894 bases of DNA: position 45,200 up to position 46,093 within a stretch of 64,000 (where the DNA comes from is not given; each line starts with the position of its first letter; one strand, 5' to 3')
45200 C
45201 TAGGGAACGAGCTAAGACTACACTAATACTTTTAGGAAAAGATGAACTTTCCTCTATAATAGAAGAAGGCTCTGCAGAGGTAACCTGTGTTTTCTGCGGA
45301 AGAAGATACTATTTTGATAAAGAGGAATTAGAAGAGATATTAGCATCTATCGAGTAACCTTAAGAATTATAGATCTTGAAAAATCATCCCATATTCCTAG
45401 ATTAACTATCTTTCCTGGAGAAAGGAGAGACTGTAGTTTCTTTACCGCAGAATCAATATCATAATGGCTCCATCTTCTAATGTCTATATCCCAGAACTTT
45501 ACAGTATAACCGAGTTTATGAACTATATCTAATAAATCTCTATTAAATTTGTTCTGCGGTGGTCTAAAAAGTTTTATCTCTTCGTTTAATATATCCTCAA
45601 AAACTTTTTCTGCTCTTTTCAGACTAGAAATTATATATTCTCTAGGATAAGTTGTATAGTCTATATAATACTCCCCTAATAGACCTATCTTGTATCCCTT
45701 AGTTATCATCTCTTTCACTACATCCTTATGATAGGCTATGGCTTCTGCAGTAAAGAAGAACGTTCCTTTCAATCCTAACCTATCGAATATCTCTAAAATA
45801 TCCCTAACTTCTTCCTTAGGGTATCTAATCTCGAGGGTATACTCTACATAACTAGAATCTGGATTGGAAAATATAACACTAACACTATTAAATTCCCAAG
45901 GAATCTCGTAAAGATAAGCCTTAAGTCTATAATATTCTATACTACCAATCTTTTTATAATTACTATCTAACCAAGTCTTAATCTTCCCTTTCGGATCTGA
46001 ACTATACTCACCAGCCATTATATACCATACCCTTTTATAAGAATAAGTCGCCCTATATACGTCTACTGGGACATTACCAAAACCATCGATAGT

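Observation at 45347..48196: Single 949-aa polypeptide fusing a flippase-like domain, a GT-C glycosyltransferase and a degenerate CE4 deacetylase-like domain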

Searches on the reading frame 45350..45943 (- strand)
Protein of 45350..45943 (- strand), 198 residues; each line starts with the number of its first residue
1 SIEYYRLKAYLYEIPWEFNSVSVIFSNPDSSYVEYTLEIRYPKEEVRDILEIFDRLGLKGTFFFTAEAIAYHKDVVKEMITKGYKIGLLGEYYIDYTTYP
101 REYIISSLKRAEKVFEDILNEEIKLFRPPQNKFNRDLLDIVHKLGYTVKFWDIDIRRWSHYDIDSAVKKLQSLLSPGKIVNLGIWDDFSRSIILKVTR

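Call 9: search_solved_structures(query=window:45350-45943:-, max_evalue=0.01, show_alignments=4)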
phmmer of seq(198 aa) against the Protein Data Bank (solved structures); distinct sequences matched with E-value up to 0.01: 25.
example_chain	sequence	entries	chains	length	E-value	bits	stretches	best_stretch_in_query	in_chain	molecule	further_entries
4m1b_A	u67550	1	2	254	2.8e-21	79.5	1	7-186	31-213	Polysaccharide deacetylase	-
7y51_A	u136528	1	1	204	5.4e-13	52.4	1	23-180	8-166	Predicted xylanase/chitin deacetylase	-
7fbw_A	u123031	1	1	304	7.9e-13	51.9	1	18-180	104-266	Predicted xylanase/chitin deacetylase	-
6hm9_A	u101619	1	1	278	3.2e-10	43.4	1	23-182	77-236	Putative polysaccharide deacetylase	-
6hpa_A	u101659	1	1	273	3.2e-10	43.4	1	23-182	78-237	Putative polysaccharide deacetylase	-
7bkf_A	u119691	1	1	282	6.3e-10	42.4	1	23-182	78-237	Putative polysaccharide deacetylase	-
2cc0_A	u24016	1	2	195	6.4e-09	39.1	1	42-188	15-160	ACETYL-XYLAN ESTERASE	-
1ny1_A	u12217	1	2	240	2.5e-08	37.2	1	33-159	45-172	Probable polysaccharide deacetylase pdaA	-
1w1a_1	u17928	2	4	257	3.2e-08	36.9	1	33-159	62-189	PROBABLE POLYSACCHARIDE DEACETYLASE PDAA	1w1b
2j13_A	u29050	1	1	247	3.3e-08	36.8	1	38-182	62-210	POLYSACCHARIDE DEACETYLASE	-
1w17_A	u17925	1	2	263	3.4e-08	36.8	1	33-159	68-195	PROBABLE POLYSACCHARIDE DEACETYLASE PDAA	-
2y8u_A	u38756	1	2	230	7.2e-08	35.7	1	42-168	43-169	CHITIN DEACETYLASE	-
5lfz_A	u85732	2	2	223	1.5e-06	31.4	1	47-182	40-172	ArCE4A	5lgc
2c1g_A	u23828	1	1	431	2.8e-06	30.5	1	47-181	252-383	PEPTIDOGLYCAN GLCNAC DEACETYLASE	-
2c1i_A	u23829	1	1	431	3e-06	30.4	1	48-181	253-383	PEPTIDOGLYCAN GLCNAC DEACETYLASE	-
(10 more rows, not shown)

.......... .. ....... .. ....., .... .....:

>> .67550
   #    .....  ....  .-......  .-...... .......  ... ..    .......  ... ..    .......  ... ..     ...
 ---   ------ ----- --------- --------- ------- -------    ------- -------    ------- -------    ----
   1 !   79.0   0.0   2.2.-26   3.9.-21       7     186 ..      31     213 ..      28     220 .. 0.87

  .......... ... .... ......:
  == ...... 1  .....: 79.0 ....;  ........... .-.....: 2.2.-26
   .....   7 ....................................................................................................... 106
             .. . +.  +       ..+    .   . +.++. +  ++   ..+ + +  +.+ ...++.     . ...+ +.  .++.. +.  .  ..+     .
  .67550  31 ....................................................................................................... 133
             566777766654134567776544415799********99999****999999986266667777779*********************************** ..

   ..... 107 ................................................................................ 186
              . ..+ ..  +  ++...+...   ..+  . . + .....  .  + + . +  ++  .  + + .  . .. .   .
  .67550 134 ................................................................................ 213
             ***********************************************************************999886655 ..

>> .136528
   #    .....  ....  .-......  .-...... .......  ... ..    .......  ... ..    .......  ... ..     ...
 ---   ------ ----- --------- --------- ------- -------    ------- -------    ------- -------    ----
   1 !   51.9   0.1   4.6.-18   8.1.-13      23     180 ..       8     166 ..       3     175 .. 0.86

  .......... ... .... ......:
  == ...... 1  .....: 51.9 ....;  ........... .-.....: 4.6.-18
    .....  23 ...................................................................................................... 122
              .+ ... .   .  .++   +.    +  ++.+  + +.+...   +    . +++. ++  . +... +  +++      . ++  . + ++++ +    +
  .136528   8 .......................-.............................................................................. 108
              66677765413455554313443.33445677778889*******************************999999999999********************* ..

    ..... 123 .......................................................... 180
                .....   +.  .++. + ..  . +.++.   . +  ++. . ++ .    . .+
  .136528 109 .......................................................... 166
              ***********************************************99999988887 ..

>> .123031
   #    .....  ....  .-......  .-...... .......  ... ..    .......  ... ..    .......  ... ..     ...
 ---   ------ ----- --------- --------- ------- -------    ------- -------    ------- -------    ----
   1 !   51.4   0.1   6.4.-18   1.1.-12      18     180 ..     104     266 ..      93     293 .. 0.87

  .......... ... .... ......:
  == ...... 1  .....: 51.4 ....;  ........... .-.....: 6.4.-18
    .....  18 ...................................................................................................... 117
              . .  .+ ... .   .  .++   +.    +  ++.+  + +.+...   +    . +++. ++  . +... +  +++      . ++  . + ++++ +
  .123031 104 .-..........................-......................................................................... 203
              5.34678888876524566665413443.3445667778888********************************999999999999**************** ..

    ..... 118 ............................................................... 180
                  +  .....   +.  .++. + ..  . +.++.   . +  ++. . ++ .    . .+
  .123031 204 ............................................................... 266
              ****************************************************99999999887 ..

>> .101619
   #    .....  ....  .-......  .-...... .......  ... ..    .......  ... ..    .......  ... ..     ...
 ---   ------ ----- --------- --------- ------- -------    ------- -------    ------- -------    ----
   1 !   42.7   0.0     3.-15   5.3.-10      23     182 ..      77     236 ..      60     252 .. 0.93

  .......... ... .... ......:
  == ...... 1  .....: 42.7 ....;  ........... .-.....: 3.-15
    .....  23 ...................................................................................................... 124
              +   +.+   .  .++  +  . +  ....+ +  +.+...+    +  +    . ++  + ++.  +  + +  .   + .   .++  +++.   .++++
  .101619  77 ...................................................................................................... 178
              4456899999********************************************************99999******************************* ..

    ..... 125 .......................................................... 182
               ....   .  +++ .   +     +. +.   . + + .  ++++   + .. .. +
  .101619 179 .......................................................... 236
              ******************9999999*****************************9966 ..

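Call 15: find_homologous_proteins(query=window:45350-45931:-, max_evalue=0.001)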
Query seq(194 aa) (194 aa): 3 proteins with E <= 0.001 among 127 candidates.
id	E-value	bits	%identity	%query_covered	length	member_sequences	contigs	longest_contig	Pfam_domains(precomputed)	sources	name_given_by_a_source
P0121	1.4e-9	56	24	84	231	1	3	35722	PF01522.27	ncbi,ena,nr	ncbi:MAG: polysaccharide deacetylase family protein [Clostridia bacterium]|nr:polysaccharide deacety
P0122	5.1e-6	44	32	70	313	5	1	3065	PF01522.27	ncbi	-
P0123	3.3e-4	39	26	71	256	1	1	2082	PF01522.27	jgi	jgi:peptidoglycan-N-acetylglucosamine deacetylase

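Call 60: search_protein_representatives(protein=window:45350-45901:-)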
Query: 184 residues. Proteins with E-value up to 0.001 (for the whole library): 4297; up to 1e-10: 154; up to 1e-30: 4. The best 150 are listed.
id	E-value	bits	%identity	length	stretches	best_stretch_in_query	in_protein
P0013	2.2e-47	177.7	45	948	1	1-181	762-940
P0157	1.3e-41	158.9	65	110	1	74-179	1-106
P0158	8.4e-40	153.0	28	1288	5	22-166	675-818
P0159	9.4e-33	130.0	26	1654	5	32-166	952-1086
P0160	1.3e-27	113.2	23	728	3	36-174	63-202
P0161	8.8e-26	107.3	27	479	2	3-166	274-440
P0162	7.5e-24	101.0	25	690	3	31-169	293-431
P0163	2.0e-21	93.1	22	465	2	15-167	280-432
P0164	6.4e-21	91.4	23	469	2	28-166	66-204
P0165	3.3e-20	89.1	26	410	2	19-154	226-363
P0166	5.7e-18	81.8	22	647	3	13-168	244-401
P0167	9.6e-17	77.8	24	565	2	14-169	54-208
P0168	1.3e-16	77.4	30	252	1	16-173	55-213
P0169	1.4e-16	77.3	31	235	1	15-168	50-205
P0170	5.9e-16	75.3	23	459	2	29-172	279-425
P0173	1.4e-15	74.0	24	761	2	18-168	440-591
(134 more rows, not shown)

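Call 61: search_protein_families(library=pfam, proteins=[P0158, P0159, P0160, P0161, P0162, P0163, P0173], max_evalue=0.001)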
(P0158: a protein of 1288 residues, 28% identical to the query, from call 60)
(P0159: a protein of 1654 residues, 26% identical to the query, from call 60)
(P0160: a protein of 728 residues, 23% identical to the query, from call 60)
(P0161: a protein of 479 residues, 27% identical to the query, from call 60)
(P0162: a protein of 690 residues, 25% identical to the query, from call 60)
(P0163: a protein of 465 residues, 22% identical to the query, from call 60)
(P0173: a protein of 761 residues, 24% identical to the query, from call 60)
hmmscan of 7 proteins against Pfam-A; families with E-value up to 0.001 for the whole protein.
P0158 (1288 aa): 2 families
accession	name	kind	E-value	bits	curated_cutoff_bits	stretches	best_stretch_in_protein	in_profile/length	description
PF01522.26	Polysacc_deac_1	-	6e-130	427.2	23.1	5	665-785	2-123/124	Polysaccharide deacetylase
PF10096.14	DUF2334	-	0.00011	22.2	26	0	921-947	57-87/203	Uncharacterized protein conserved in bacteria (DUF2334)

P0159 (1654 aa): 4 families
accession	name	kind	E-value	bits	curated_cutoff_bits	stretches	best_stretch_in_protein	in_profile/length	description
PF01522.26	Polysacc_deac_1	-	5.6e-150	491.9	23.1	5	277-397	2-123/124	Polysaccharide deacetylase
PF24793.1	GINT1_N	-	1.2e-23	84.1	27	1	1370-1630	40-298/304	Glucosamine inositolphosphorylceramide transferase 1, N-terminal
PF04616.20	Glyco_hydro_43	-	8.7e-06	25.7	32.2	1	1390-1516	11-144/288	Glycosyl hydrolases family 43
PF10096.14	DUF2334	-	0.00056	20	26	0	323-397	58-142/203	Uncharacterized protein conserved in bacteria (DUF2334)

P0160 (728 aa): 5 families
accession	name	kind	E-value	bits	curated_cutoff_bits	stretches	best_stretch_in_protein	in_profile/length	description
PF01522.26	Polysacc_deac_1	-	2e-117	386.8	23.1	3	500-618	5-122/124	Polysaccharide deacetylase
PF18708.6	MapZ_C2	-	3.4e-05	24.5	27.6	0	676-717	27-65/94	MapZ extracellular C-terminal domain 2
PF04748.18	Polysacc_deac_2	-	4.3e-05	23.2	27.5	0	187-226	172-211/212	Divergent polysaccharide deacetylase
PF13380.12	CoA_binding_2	-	0.00031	21.6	22.8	0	58-99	67-106/116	CoA binding domain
PF21148.3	NSUN5_fdxn-like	-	0.0005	20.9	24.5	0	87-128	16-57/78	NOL1/NOP2/Sun domain family member 5, ferredoxin-like domain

P0161 (479 aa): 3 families
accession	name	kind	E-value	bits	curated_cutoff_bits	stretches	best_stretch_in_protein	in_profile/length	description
PF01522.26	Polysacc_deac_1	-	1.9e-77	257.6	23.1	2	285-407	2-124/124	Polysaccharide deacetylase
PF03065.20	Glyco_hydro_57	-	3.1e-14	53.4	21.2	2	334-408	93-170/291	Glycosyl hydrolase family 57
PF10096.14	DUF2334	-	3.2e-13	50.2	26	1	301-410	14-146/203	Uncharacterized protein conserved in bacteria (DUF2334)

P0162 (690 aa): 3 families
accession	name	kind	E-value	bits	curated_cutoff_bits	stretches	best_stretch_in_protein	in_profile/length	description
PF01522.26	Polysacc_deac_1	-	1.4e-86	287.1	23.1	3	498-620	3-123/124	Polysaccharide deacetylase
PF03065.20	Glyco_hydro_57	-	2e-05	24.5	21.2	0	552-623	100-171/291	Glycosyl hydrolase family 57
PF22537.1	WbmS-like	-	2.2e-05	25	27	1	506-590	1-82/186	Polysaccharide deacetylase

P0163 (465 aa): 3 families
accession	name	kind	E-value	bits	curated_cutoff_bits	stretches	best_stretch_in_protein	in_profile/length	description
PF01522.26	Polysacc_deac_1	-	7.6e-68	226.6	23.1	2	51-172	3-123/124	Polysaccharide deacetylase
PF03065.20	Glyco_hydro_57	-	9.1e-09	35.5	21.2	1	92-172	86-168/291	Glycosyl hydrolase family 57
PF04748.18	Polysacc_deac_2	-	1.2e-06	28.3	27.5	0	397-463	145-211/212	Divergent polysaccharide deacetylase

P0173 (761 aa): 4 families
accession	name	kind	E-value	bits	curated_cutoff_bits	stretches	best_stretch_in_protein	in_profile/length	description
PF01522.26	Polysacc_deac_1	-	1.1e-68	229.3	23.1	2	434-556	2-123/124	Polysaccharide deacetylase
PF02095.21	Extensin_1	-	4e-05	23.9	105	1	60-189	23-153/171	Extensin-like protein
PF04760.21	IF2_N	-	8.9e-05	22.6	25.3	0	605-627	19-41/53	Translation initiation factor IF-2, N-terminal region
PF04748.18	Polysacc_deac_2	-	0.00022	20.8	27.5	0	372-410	175-212/212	Divergent polysaccharide deacetylase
